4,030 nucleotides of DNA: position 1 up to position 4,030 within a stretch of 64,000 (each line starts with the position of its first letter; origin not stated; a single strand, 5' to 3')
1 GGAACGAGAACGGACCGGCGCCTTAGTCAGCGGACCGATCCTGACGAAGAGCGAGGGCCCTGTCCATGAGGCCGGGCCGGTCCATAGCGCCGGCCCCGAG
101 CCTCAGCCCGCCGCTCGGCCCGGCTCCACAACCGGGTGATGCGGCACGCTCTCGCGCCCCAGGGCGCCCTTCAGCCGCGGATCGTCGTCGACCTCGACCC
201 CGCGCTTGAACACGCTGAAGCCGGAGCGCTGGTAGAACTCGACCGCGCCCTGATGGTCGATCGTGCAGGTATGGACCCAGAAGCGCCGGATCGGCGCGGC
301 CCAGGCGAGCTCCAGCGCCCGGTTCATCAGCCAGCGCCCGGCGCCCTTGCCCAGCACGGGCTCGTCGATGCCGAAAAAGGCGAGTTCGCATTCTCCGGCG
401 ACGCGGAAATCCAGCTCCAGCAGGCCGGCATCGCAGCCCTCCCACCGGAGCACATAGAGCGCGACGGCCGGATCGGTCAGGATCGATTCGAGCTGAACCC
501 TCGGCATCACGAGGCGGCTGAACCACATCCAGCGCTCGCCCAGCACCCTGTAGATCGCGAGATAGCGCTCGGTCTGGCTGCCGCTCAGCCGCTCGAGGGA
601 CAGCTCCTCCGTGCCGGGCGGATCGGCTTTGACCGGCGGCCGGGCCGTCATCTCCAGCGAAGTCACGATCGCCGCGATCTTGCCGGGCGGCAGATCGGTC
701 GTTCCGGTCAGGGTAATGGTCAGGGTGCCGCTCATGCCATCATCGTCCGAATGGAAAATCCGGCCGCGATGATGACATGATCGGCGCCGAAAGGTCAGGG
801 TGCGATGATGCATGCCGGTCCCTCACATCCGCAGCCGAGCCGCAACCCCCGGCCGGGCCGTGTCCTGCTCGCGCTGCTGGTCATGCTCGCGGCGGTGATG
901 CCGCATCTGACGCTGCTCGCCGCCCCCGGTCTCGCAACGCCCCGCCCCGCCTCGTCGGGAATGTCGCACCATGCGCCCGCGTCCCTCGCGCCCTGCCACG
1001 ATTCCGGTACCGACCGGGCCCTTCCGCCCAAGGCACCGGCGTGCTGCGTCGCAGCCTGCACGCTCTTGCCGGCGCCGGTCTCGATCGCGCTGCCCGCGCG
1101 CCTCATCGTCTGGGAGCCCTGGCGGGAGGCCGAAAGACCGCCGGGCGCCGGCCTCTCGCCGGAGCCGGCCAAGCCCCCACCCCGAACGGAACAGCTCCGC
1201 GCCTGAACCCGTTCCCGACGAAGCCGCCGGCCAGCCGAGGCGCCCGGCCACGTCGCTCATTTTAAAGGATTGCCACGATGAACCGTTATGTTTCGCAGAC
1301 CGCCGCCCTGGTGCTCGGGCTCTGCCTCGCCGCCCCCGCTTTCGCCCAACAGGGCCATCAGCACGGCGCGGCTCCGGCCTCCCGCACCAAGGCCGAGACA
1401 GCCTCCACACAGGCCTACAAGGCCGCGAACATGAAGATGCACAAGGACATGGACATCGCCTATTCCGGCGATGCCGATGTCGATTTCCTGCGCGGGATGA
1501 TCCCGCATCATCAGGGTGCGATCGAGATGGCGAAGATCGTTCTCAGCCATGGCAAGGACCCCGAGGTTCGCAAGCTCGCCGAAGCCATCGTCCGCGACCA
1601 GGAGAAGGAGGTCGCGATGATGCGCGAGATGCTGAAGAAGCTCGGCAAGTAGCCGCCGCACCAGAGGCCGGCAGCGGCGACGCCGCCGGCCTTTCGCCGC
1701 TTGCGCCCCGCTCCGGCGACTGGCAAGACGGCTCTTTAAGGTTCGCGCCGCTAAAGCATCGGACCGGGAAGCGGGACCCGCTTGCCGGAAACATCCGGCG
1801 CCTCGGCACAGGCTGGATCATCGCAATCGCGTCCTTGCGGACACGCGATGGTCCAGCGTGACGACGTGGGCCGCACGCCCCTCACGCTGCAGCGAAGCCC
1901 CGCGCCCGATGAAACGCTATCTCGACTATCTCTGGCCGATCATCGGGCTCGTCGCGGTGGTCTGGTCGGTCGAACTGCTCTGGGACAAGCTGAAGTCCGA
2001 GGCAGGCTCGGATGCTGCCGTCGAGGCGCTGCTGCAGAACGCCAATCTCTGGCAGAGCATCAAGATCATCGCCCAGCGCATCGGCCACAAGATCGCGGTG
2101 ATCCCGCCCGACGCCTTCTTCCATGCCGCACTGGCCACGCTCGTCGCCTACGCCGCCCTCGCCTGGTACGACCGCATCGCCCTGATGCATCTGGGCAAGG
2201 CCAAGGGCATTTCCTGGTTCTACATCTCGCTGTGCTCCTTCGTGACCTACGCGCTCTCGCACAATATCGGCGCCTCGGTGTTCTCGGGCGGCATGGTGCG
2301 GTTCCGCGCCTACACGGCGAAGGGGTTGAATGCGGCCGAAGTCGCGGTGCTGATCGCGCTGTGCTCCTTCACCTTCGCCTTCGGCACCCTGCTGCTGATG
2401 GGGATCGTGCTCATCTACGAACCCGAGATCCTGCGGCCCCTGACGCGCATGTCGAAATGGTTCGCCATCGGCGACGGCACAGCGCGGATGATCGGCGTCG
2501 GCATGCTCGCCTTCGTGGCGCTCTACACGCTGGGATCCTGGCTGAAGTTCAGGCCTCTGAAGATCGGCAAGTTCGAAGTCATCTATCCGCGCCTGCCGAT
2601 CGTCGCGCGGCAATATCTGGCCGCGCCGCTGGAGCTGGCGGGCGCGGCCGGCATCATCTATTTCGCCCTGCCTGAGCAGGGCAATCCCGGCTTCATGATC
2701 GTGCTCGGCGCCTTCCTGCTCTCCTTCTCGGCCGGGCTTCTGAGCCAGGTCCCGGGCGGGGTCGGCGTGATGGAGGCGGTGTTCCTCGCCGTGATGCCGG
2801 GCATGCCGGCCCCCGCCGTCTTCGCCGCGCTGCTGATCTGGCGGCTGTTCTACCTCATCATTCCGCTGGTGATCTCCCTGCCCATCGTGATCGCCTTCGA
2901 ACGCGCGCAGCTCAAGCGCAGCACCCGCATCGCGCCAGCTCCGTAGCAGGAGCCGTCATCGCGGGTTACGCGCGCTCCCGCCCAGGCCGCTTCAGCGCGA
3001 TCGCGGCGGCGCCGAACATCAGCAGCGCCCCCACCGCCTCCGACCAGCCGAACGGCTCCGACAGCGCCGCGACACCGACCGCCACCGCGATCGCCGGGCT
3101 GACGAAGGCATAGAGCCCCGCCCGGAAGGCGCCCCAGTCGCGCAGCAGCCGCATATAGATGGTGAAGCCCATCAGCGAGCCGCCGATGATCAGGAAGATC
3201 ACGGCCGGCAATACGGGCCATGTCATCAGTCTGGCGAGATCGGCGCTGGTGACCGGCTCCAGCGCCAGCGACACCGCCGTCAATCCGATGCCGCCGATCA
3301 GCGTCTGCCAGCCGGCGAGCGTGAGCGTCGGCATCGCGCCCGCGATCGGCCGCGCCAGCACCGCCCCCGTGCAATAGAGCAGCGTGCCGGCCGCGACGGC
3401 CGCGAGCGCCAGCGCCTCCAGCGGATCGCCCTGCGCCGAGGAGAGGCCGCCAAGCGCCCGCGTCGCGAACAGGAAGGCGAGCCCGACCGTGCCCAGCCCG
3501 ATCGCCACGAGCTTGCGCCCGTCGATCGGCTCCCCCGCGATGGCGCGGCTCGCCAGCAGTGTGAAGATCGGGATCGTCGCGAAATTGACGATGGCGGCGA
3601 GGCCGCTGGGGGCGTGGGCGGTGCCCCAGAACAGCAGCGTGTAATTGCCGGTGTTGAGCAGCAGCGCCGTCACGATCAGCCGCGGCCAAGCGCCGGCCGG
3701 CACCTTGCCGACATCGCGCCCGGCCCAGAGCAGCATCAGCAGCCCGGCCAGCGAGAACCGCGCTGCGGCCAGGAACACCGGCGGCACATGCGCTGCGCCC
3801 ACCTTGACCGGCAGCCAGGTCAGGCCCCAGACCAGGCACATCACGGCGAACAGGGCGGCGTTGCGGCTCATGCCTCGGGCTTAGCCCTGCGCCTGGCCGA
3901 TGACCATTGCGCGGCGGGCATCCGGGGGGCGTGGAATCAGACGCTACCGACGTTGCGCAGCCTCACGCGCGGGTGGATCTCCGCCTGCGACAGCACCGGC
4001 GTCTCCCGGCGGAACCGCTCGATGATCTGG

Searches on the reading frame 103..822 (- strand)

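Call 29: search_protein_families(library=pfam, proteins=[window:103-822:-], max_evalue=0.00001)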
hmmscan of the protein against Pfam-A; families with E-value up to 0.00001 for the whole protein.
window:103-822:- (239 aa): 1 family
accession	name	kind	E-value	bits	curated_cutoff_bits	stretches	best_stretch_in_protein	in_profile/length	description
PF00583.31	Acetyltransf_1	-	1.7e-09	38.4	20.7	1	105-202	19-116/116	Acetyltransferase (GNAT) family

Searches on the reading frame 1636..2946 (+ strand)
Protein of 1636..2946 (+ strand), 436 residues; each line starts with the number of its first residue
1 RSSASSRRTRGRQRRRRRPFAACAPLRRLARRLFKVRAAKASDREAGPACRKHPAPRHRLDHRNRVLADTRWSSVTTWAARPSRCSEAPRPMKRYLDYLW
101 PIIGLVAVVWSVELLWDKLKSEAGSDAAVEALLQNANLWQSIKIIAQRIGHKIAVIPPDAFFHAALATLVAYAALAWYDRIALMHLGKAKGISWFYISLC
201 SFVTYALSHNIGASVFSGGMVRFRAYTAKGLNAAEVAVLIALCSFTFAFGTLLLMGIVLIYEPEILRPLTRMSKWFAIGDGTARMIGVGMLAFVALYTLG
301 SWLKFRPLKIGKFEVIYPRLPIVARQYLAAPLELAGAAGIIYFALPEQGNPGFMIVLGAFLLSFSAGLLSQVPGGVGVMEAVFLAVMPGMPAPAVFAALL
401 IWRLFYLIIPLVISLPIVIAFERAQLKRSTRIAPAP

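Call 29: search_protein_families(library=pfam, proteins=[window:1636-2946:+], max_evalue=0.00001)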
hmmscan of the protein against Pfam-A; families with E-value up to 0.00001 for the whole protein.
window:1636-2946:+ (436 aa): 1 family
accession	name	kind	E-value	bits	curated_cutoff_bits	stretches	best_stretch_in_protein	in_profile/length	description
PF03706.18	LPG_synthase_TM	-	1.7e-06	28.1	33.4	1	164-413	39-301/302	Lysylphosphatidylglycerol synthase TM region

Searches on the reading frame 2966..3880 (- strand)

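Call 29: search_protein_families(library=pfam, proteins=[window:2966-3880:-], max_evalue=0.00001)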
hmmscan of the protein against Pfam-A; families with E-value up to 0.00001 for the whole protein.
window:2966-3880:- (304 aa): 1 family
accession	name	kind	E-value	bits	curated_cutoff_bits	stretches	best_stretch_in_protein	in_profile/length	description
PF00892.27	EamA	-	4.9e-30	105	28.2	2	10-138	6-134/135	EamA-like transporter family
